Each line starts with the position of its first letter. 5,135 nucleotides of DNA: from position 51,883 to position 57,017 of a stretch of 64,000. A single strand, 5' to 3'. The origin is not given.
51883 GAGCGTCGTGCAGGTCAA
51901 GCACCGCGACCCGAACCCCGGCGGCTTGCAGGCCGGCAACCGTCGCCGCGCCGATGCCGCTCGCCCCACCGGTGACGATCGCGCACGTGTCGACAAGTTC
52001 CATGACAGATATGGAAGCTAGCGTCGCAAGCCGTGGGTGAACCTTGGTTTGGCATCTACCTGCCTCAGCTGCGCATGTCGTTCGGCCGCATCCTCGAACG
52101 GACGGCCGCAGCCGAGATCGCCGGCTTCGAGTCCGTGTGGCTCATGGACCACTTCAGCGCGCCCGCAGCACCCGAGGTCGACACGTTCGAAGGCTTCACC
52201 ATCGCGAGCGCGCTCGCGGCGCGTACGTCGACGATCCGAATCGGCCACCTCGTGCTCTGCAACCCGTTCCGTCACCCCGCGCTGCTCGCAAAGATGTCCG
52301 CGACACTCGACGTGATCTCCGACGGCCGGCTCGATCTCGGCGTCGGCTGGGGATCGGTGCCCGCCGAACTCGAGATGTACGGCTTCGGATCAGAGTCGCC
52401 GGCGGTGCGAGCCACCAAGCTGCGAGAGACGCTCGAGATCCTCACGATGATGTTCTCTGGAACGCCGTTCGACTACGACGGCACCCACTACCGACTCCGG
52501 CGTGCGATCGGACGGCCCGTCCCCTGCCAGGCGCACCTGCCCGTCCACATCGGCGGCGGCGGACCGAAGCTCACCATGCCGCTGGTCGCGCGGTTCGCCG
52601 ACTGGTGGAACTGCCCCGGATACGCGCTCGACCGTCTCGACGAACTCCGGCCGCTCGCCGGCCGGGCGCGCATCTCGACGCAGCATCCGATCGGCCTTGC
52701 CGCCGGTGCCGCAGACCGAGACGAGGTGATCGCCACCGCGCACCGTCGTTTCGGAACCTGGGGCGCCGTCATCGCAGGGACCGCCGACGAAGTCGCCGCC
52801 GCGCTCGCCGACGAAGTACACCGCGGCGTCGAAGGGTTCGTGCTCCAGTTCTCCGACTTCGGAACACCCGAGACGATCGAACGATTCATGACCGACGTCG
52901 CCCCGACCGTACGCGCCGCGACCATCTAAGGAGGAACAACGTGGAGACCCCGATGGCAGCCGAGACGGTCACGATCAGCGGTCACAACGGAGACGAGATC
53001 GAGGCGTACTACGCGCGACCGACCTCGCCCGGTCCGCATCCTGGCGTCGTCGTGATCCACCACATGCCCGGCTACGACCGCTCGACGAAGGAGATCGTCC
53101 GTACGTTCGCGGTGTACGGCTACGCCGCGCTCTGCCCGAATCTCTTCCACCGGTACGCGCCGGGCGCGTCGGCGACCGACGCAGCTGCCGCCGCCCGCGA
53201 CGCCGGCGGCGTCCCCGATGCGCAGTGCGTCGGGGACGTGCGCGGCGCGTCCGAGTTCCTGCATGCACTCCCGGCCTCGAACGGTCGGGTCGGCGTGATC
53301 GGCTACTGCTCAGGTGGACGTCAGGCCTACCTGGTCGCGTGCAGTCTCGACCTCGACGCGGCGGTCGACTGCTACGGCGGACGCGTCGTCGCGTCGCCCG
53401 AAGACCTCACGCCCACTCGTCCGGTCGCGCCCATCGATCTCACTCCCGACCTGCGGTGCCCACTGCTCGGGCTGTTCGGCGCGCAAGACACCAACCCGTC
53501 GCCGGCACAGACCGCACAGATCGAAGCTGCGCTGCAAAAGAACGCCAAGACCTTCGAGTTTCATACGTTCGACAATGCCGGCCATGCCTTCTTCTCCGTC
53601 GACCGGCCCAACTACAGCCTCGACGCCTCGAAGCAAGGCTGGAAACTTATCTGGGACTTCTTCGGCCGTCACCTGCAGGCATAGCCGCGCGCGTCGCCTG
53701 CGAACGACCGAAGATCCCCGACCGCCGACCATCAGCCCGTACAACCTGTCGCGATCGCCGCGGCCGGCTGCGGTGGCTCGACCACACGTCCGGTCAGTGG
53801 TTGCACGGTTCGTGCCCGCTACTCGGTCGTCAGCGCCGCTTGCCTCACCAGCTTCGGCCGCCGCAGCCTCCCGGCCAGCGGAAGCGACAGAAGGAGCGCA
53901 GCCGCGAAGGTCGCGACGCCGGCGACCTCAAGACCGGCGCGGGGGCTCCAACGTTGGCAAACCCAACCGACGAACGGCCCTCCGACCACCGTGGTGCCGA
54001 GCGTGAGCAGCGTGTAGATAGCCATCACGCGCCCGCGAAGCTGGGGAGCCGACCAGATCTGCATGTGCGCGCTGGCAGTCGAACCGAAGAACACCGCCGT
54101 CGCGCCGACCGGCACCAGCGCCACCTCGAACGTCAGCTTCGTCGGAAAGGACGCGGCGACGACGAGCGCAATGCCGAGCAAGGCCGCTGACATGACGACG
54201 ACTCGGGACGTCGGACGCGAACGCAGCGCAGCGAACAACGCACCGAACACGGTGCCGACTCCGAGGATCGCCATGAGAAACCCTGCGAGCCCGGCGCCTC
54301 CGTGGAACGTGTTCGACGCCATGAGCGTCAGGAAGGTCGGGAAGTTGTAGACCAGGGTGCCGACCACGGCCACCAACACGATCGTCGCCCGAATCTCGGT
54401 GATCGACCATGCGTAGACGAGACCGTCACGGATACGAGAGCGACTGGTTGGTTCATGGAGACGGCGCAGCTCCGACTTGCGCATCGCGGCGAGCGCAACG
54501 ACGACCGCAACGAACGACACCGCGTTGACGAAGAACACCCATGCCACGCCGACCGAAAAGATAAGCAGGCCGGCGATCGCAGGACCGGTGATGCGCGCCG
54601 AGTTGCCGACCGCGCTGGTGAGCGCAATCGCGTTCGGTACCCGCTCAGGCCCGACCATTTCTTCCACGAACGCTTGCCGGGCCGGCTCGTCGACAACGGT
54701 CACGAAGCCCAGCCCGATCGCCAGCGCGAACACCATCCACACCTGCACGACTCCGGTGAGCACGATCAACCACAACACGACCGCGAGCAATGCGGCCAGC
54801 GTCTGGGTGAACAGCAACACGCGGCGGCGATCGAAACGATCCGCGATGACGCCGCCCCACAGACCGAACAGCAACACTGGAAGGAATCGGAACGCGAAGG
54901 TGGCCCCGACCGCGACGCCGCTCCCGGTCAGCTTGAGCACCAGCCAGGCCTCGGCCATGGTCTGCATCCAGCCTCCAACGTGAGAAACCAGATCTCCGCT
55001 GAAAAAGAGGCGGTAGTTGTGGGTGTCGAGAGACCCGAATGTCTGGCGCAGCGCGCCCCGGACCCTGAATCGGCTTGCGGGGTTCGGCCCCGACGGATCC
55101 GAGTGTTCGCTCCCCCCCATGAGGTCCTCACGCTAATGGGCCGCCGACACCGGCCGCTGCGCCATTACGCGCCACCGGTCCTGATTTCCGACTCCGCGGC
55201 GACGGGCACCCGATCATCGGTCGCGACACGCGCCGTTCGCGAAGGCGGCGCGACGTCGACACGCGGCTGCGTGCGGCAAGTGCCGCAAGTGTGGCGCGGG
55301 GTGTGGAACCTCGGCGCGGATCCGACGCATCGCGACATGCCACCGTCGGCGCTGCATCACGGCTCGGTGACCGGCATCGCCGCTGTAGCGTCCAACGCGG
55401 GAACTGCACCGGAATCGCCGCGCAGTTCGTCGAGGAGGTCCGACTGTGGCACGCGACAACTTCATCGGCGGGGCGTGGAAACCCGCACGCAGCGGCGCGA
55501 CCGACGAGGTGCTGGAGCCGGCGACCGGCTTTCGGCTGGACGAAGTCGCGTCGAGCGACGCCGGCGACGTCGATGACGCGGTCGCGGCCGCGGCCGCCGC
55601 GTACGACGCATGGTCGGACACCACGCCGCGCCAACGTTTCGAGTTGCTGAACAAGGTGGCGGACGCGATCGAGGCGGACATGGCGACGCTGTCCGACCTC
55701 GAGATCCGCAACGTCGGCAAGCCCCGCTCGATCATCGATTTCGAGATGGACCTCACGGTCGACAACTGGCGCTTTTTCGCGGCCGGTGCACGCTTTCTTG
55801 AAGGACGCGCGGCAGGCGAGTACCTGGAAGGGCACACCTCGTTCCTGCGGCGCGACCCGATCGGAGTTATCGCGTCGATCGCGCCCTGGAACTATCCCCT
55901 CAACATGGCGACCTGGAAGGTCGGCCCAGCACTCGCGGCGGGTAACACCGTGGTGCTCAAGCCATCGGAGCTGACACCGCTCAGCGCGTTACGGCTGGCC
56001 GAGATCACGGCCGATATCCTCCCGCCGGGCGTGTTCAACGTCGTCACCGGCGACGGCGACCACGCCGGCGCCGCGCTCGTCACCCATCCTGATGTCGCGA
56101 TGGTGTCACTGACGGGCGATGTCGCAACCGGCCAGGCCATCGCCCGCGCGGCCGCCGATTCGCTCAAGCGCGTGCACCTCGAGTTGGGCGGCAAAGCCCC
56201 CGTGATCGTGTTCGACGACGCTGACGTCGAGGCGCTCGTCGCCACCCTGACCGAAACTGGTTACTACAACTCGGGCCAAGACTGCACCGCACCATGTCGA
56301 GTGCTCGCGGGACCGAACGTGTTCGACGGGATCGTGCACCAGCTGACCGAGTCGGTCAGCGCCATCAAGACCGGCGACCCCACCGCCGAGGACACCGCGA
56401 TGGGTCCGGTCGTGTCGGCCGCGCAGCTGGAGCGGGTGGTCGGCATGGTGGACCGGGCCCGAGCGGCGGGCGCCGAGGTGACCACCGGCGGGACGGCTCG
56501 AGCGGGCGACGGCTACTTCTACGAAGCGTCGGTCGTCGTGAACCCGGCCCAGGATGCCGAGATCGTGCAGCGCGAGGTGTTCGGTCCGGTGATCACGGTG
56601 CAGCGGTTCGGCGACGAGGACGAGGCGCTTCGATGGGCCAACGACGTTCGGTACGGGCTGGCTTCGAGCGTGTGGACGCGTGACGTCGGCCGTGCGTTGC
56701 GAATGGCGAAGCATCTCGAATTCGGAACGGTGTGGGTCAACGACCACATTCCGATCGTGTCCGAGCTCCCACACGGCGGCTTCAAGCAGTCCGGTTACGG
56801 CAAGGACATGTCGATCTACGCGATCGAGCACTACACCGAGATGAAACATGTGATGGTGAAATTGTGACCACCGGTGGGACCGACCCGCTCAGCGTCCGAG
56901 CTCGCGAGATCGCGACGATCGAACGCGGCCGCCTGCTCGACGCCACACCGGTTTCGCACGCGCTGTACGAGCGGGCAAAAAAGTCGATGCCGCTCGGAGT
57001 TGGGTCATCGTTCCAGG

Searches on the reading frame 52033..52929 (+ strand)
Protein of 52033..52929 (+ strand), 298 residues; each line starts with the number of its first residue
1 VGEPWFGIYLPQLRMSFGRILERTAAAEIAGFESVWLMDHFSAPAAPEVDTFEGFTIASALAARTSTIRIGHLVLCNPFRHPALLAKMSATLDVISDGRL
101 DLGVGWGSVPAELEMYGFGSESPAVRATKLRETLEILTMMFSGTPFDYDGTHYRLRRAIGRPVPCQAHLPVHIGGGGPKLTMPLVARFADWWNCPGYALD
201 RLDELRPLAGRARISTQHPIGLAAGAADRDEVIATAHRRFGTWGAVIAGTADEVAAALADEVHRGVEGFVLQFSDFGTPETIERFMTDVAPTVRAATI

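Call 53: search_protein_families(library=pfam, proteins=[window:52033-52929:+], max_evalue=0.00001)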
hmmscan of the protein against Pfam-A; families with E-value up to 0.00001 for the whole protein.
window:52033-52929:+ (298 aa): 1 family
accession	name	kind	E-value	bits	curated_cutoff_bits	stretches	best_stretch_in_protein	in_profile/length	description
PF00296.26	Bac_luciferase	-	1.3e-43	150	27.9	1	15-200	20-197/314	Luciferase-like monooxygenase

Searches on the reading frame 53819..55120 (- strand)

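Call 53: search_protein_families(library=pfam, proteins=[window:53819-55120:-], max_evalue=0.00001)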
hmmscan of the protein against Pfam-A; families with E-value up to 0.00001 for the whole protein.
window:53819-55120:- (433 aa): 2 families
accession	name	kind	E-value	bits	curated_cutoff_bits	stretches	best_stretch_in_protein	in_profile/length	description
PF05977.19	MFS_3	-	2.2e-55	188.5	27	1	27-411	3-390/524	Transmembrane secretion effector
PF07690.21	MFS_1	-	9.6e-31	107.4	33.4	2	44-371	6-337/347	Major Facilitator Superfamily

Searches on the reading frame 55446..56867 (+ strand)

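Call 8: search_protein_families(library=pfam, proteins=[window:55446-56867:+], max_evalue=0.01)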
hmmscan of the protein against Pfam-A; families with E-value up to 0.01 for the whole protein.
window:55446-56867:+ (473 aa): 1 family
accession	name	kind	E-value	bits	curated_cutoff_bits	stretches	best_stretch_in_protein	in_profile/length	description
PF00171.27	Aldedh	-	1.2e-161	538.8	23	1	12-469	2-461/461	Aldehyde dehydrogenase family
